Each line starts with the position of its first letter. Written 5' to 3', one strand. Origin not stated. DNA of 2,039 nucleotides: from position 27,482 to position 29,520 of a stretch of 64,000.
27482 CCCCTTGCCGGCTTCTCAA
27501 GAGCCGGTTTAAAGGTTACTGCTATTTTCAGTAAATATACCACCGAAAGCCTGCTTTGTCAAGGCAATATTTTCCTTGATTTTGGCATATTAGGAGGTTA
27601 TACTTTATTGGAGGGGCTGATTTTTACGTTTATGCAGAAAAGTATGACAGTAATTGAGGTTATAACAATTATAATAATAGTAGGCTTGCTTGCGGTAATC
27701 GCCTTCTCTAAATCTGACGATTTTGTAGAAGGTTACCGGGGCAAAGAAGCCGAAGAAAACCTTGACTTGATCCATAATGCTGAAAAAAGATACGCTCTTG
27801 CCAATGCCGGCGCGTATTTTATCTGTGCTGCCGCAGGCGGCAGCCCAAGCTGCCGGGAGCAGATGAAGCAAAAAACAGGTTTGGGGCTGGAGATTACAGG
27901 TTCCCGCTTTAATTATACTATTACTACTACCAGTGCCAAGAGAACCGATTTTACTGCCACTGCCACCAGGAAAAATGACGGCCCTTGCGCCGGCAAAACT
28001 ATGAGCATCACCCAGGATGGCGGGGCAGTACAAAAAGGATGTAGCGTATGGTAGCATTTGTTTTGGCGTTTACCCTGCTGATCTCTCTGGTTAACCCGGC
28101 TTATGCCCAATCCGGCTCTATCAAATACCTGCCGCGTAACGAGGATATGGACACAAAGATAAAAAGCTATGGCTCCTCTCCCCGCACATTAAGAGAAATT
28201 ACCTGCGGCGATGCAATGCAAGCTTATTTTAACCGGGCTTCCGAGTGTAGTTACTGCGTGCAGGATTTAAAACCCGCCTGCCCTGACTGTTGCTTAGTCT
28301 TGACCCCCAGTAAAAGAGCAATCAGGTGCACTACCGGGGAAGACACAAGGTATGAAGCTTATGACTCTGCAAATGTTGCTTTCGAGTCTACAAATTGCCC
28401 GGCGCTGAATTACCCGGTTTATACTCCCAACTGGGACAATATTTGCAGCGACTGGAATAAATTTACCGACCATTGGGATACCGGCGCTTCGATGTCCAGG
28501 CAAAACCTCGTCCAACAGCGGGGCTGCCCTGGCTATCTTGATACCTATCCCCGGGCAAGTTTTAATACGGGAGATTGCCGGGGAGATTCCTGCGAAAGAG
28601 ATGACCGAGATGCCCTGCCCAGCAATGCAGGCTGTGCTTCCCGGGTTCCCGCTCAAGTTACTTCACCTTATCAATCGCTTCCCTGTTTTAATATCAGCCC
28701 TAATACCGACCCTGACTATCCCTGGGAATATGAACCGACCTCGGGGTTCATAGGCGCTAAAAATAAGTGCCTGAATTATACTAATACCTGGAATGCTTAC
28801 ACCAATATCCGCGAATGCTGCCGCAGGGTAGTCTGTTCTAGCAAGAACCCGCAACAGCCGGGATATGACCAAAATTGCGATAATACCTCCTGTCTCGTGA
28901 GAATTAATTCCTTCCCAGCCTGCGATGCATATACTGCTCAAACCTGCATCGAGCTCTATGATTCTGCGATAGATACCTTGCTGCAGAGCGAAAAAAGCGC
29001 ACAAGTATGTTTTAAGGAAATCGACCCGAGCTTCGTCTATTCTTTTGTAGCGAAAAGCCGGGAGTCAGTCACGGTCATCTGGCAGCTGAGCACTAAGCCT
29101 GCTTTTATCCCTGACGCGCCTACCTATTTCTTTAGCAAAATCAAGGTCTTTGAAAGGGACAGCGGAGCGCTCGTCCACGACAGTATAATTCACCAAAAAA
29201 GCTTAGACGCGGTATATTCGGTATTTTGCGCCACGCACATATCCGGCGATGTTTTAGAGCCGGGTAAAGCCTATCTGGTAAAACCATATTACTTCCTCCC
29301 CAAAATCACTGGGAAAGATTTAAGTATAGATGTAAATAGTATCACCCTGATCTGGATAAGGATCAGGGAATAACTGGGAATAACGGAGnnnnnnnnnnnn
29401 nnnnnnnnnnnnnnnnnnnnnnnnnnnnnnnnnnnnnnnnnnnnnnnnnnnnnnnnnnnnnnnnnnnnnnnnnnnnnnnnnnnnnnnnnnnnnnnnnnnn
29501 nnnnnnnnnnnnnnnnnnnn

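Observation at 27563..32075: Plus-strand island encoding a pilin-like fibre operon with no assembly machinery, inserted in the minus-strand array beside the pyr operon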

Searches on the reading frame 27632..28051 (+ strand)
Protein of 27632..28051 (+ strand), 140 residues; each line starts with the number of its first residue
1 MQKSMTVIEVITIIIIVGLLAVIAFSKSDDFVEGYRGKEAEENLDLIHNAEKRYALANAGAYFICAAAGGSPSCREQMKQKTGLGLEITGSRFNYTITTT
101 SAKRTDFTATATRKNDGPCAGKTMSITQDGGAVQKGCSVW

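Call 7: search_protein_families(library=pfam, proteins=[window:27632-28051:+], max_evalue=1)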
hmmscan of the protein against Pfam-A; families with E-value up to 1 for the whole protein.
window:27632-28051:+ (140 aa): 2 families
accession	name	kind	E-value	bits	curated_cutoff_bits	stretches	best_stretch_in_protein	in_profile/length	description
PF16732.10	ComP_DUS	-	0.0017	19.6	27.3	1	38-116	13-77/87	Type IV minor pilin ComP, DNA uptake sequence receptor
PF03451.21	HELP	-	0.24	11.4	27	1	30-51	9-30/40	HELP motif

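Call 8: search_protein_families(library=ncbifam, proteins=[window:27632-28051:+], max_evalue=1)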
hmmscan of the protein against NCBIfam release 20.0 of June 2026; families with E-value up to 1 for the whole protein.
window:27632-28051:+ (140 aa): 2 families
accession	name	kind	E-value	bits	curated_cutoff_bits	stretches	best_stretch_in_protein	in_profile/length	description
NF041775.1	typeIV_PilA_Myxo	equivalog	0.0012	18.8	400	1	3-54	11-62/214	type IV pilin protein PilA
TIGR01710.1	typeII_sec_gspG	equivalog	0.0021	18.1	88.85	1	4-58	2-56/134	type II secretion system major pseudopilin GspG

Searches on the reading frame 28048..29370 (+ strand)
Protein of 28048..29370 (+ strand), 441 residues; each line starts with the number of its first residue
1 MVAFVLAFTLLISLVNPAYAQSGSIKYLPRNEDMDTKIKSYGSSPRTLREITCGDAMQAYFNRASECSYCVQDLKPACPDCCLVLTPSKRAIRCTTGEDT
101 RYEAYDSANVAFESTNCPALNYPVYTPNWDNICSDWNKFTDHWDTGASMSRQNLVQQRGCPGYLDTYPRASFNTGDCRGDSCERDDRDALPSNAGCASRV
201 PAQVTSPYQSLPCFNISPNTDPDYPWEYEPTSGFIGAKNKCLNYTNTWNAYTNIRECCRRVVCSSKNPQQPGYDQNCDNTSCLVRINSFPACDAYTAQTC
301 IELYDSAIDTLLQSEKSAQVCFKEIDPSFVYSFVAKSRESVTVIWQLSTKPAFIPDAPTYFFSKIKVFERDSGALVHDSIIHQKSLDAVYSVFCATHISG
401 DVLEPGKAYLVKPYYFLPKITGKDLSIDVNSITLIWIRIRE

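Call 7: search_protein_families(library=pfam, proteins=[window:28048-29370:+], max_evalue=1)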
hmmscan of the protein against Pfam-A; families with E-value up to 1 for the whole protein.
window:28048-29370:+ (441 aa): 0 families

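Call 8: search_protein_families(library=ncbifam, proteins=[window:28048-29370:+], max_evalue=1)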
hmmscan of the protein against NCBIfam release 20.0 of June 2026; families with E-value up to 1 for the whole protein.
window:28048-29370:+ (441 aa): 0 families

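Call 11: find_homologous_proteins(query=window:28048-29370:+)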
Query window:28048-29370:+ (441 aa): 3 proteins with E <= 0.001 among 1444 candidates.
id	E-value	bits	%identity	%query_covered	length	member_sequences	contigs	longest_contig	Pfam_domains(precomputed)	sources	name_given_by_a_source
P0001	0.0e+0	1040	100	100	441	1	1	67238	-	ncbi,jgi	ncbi:MAG: hypothetical protein WC321_02450 [Candidatus Omnitrophota bacterium]|jgi:hypothetical prot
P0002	8.9e-41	159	41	38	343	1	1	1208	-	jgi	jgi:hypothetical protein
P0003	1.6e-37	148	39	41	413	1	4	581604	-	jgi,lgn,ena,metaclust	metaclust:\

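Call 12: find_encoding_contigs(protein=P0003, flank=10000, max_places=4)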
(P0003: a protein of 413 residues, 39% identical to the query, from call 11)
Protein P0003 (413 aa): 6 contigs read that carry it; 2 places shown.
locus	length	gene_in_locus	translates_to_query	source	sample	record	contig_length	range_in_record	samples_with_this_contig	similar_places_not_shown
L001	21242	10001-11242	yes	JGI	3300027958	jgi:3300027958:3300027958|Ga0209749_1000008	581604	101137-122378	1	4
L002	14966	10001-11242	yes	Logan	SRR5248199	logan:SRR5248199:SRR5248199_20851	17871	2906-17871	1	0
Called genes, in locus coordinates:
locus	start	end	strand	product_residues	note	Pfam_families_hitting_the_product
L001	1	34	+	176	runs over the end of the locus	-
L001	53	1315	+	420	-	PF04357:TamB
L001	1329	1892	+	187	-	PF01613:Flavin_Reduct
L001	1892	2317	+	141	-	PF22091:DUF6941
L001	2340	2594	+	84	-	PF01713:Smr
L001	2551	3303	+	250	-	PF08713:DNA_alkylation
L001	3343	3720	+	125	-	PF03819:MazG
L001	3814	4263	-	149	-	PF00254:FKBP_C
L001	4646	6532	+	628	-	PF13424:TPR_12 (weak), PF24575:TPR_Slam, PF00515:TPR_1, PF07719:TPR_2, PF13414:TPR_11, PF14559:TPR_19, PF13414:TPR_11, PF13432:TPR_16, +15 more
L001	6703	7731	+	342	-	PF00793:DAHP_synth_1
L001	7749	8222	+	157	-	-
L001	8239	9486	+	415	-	PF09699:Paired_CXXCH_1 (faint), PF14522:Cytochrome_C7 (faint), PF14537:Cytochrom_c3_2 (faint), PF13447:Multi-haem_cyto, PF13435:Cytochrome_C554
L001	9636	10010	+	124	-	-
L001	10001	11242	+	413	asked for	-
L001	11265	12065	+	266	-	-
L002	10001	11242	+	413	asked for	-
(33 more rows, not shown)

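Call 21: find_related_loci(query=A2, collection=metagenome_contigs, flank=6000)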
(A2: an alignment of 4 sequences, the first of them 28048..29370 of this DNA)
Query A2 (441 aa) in metagenome_contigs; peptide patterns used: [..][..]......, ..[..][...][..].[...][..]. (x = any residue, [..] = any of these).
146 stretches matched a pattern; 9 encode a relative of the query (tblastn E <= 1e-3); 9 distinct loci.
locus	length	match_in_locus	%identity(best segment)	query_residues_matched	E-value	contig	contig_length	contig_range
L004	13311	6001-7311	38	18-441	6e-80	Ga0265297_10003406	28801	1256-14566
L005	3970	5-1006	37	102-441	2e-63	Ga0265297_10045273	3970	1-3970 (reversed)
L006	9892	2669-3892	32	12-441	8e-55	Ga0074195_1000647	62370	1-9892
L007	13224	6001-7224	32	12-441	8e-55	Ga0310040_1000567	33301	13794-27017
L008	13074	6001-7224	32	12-441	5e-50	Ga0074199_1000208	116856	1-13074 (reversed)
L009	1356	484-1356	39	1-302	3e-48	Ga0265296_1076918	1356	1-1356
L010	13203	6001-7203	39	2-441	4e-34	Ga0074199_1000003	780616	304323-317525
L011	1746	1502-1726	55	18-95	3e-20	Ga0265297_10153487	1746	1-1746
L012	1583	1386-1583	43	24-92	2e-12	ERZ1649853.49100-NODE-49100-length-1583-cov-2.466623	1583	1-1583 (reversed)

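Call 35: find_homologous_proteins(query=A6, max_evalue=0.01)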
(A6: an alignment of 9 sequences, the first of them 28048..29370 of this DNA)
Query A6 (9 sequences) (441 aa, profile of the alignment): 4 proteins with E <= 0.01 among 4054 candidates.
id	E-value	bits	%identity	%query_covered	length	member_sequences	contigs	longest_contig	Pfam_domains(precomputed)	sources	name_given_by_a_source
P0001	4.6e-155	535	100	100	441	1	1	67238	-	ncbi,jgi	ncbi:MAG: hypothetical protein WC321_02450 [Candidatus Omnitrophota bacterium]|jgi:hypothetical prot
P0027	2.7e-141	490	26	99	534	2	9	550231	-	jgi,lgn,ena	-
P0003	2.0e-135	470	39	41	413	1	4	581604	-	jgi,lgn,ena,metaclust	metaclust:\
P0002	2.6e-116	407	41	38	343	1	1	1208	-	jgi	jgi:hypothetical protein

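Call 50: predict_structure(alignment_id=A7)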
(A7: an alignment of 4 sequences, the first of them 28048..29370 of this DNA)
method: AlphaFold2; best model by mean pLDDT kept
length: 441 residues; sequences in the alignment: 4
mean_pLDDT: 53.0   pTM: 0.47
mean pLDDT of the five models: 53.0, 51.4, 50.9, 50.8, 47.9
residues with pLDDT >= 90: 23; 70-90: 104; 50-70: 74; < 50: 240
segments of 3 or more residues with pLDDT < 50: 16-31, 77-291, 351-357
pLDDT, mean of each block of 10 residues (from residue 1): 60 47 38 77 81 77 68 50 31 31 29 32 31 36 32 27 25 26 29 23 29 36 35 34 35 41 43 43 47 59 60 58 89 83 82 51 90 90 63 81 88 86 73 84 58
secondary structure, 60 per line:
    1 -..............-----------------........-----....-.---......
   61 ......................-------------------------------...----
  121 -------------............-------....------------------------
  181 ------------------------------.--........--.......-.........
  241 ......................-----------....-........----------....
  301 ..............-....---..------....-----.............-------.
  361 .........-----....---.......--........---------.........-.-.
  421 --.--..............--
elements in order: H2-15 E33-40 E46-49 H55-82 H134-145 H153-156 E214-221 E224-230 H232-262 H274-277 H279-286 H297-314 H316-319 E331-334 E340-352 E360-369 E375-378 E382-385 E391-398 E408-416 E426-439

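Call 93: search_protein_families(library=pfam, alignment_id=A6, max_evalue=0.05)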
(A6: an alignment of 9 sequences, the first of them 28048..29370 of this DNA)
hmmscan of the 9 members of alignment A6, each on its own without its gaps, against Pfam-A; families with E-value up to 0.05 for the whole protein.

A. member 1, window:28048-29370:+ (441 aa): 0 families

B. families by the number of members that match (of 9 scanned): 1 family
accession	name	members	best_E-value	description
PF22007.2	DUF6930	1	0.034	Domain of unknown function (DUF6930)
